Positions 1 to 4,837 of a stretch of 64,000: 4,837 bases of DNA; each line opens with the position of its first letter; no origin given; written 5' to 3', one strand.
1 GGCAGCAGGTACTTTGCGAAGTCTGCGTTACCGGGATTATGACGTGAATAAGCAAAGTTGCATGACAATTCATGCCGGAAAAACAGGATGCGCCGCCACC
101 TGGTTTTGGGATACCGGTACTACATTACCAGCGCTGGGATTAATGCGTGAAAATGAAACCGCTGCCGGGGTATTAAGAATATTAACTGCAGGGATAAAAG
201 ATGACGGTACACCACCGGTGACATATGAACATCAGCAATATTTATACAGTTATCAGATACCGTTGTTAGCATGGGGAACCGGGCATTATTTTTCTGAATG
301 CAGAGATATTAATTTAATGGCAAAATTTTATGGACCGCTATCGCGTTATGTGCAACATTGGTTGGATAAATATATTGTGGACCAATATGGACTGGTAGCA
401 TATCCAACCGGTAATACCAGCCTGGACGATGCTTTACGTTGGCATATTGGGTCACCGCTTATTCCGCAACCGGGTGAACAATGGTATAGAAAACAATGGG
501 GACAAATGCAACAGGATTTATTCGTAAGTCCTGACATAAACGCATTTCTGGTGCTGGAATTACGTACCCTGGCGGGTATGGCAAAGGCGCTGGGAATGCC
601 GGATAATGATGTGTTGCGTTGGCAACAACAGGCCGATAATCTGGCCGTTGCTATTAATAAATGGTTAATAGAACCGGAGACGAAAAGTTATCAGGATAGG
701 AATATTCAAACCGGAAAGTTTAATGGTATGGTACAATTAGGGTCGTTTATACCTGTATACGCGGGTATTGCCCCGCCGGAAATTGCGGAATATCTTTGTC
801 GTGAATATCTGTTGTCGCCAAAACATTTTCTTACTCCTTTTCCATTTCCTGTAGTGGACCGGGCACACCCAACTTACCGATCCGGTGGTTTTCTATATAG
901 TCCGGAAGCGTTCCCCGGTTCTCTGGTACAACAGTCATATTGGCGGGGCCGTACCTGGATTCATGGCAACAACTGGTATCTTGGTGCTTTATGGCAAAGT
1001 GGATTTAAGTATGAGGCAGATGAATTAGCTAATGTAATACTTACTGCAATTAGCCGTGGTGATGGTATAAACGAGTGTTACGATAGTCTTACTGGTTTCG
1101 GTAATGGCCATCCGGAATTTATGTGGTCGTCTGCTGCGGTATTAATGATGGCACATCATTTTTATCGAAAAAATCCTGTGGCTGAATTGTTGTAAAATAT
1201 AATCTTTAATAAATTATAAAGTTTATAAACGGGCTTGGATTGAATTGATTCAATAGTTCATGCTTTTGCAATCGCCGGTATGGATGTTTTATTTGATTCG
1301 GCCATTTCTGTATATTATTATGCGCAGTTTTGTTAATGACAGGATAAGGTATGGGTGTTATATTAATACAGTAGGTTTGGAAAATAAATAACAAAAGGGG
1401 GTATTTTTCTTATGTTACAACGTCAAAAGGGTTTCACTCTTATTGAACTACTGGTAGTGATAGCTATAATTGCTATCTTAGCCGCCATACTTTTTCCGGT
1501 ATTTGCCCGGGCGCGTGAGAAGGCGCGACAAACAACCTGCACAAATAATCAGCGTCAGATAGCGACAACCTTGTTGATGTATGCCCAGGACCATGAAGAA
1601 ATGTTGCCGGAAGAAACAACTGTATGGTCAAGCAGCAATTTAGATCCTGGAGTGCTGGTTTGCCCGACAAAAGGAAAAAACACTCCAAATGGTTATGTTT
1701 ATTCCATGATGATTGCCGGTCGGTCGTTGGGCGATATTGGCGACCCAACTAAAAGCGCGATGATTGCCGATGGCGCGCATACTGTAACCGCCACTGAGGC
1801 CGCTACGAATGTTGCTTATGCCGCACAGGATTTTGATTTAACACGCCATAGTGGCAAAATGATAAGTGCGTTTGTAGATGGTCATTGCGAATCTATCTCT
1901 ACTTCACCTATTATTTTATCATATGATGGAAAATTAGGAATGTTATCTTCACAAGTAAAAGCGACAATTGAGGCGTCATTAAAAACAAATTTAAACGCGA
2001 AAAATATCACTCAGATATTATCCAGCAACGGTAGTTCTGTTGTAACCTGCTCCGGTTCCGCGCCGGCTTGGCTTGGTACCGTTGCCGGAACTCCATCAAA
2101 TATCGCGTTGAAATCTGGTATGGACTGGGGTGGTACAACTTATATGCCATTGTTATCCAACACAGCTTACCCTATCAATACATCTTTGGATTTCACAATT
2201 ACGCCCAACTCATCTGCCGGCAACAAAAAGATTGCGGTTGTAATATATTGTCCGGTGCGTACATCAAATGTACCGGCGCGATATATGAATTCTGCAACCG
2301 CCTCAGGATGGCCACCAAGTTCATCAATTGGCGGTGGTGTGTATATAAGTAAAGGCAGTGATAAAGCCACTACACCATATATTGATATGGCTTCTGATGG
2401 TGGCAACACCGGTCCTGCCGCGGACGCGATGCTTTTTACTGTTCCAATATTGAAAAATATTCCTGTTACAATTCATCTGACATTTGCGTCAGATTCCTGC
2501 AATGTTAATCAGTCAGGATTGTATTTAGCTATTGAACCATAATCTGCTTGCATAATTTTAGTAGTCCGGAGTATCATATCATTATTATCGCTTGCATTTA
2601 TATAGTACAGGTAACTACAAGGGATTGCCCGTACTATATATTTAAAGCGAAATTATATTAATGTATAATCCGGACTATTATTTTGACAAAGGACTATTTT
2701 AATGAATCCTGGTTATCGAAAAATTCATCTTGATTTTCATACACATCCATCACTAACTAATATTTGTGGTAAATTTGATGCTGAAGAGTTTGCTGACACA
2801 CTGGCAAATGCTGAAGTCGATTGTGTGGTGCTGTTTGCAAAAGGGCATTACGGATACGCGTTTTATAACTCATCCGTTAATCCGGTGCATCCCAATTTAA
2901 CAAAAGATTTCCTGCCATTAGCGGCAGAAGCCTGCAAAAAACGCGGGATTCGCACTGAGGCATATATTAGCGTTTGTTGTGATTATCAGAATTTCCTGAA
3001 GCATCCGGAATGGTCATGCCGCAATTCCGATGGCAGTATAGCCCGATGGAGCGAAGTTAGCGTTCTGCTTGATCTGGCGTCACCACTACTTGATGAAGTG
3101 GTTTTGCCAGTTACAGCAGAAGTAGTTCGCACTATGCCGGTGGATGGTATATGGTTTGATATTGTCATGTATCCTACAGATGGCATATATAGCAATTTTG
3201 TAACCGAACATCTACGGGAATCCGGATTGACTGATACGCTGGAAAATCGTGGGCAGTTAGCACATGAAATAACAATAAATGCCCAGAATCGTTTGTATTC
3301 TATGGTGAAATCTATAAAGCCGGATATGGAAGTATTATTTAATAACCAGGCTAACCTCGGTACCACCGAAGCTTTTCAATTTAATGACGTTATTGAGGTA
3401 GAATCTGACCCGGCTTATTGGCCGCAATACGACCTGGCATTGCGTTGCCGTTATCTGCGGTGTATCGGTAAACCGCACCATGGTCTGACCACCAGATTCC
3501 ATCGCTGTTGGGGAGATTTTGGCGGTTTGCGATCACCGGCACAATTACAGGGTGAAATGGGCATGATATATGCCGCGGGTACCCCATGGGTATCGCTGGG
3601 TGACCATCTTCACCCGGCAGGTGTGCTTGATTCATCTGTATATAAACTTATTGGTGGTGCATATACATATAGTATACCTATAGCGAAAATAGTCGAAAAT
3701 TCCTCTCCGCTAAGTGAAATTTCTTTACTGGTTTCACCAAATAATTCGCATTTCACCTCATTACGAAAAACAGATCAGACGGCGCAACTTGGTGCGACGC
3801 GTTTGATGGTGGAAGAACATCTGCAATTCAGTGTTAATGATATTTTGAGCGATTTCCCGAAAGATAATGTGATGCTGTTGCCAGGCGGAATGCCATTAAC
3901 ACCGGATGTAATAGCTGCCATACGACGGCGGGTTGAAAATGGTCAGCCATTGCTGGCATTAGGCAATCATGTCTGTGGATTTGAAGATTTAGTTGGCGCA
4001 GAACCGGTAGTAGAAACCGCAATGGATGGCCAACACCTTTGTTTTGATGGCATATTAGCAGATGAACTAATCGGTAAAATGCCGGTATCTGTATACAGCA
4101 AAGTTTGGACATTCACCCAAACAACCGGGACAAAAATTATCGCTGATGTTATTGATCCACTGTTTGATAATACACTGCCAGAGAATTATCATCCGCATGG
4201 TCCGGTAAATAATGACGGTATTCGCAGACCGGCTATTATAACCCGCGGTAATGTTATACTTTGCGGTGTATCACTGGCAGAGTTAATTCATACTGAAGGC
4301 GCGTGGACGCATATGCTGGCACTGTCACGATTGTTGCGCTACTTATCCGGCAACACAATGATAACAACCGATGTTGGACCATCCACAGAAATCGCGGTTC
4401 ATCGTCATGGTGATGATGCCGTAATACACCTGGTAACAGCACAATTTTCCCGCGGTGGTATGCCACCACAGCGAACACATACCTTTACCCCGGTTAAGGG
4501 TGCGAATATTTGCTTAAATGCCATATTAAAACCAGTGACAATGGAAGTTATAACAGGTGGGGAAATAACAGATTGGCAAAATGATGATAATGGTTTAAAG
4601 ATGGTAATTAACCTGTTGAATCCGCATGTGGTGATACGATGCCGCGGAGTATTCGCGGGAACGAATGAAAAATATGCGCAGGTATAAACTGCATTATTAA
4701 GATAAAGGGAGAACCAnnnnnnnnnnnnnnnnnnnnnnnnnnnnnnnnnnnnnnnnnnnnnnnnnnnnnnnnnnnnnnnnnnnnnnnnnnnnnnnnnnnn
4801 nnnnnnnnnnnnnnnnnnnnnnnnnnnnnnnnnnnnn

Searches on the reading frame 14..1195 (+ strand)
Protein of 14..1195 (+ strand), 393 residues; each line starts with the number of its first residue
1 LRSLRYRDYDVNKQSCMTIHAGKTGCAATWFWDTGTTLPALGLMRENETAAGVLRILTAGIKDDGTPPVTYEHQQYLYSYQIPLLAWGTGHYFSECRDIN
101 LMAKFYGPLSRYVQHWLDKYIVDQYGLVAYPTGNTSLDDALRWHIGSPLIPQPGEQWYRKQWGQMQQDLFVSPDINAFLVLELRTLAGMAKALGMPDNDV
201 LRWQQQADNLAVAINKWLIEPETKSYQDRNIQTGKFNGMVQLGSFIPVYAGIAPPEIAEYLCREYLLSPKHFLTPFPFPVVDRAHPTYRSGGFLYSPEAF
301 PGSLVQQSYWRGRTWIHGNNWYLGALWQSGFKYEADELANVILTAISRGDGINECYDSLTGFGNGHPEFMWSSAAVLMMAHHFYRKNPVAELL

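Call 47: search_protein_families(library=pfam, proteins=[window:14-1195:+])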
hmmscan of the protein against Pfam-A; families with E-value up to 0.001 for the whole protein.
window:14-1195:+ (393 aa): 3 families
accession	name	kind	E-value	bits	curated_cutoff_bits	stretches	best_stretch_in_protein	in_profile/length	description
PF22422.2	MGH1-like_GH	-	4.5e-35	122.3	27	1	29-372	4-356/356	Mannosylglycerate hydrolase MGH1-like glycoside hydrolase domain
PF01204.24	Trehalase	-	3.8e-07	29.8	21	1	170-261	304-394/512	Trehalase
PF17389.8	Bac_rhamnosid6H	-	7.8e-05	22.6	24.5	1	91-254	109-238/339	Bacterial alpha-L-rhamnosidase 6 hairpin glycosidase domain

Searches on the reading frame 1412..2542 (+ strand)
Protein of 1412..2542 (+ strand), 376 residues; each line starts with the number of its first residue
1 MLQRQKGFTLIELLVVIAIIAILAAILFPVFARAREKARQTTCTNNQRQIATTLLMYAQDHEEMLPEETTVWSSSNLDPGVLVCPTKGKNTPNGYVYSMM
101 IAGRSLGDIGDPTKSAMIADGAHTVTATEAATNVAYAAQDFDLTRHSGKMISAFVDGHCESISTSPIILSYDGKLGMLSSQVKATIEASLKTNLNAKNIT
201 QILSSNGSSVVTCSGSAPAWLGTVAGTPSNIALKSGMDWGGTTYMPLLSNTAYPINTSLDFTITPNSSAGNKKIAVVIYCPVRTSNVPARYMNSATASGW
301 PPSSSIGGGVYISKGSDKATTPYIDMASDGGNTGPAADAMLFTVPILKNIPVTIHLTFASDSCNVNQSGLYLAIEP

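Call 47: search_protein_families(library=pfam, proteins=[window:1412-2542:+])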
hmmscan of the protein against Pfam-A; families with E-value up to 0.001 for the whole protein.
window:1412-2542:+ (376 aa): 2 families
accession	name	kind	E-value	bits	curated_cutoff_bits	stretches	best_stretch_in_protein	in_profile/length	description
PF07963.17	N_methyl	-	2.2e-10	40.1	21.2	1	3-28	2-27/27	Prokaryotic N-terminal methylation motif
PF07596.16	SBP_bac_10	-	1.4e-06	29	23.3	1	33-74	2-42/268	Protein of unknown function (DUF1559)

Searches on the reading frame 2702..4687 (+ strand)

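Call 47: search_protein_families(library=pfam, proteins=[window:2702-4687:+])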
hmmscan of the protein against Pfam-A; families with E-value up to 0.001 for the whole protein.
window:2702-4687:+ (661 aa): 4 families
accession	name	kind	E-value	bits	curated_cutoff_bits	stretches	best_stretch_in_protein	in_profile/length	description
PF14871.12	GHL6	-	8e-22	78.3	35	1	26-154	1-132/132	Hypothetical glycosyl hydrolase 6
PF01120.23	Alpha_L_fucos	-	9.1e-09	35.6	25.2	1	23-226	92-259/345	Alpha-L-fucosidase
PF13200.12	DUF4015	-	5.8e-05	22.8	27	1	27-170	15-161/313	Putative glycosyl hydrolase domain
PF02638.21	GHL10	-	0.00098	18.7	27.9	0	51-211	44-225/311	Glycosyl hydrolase-like 10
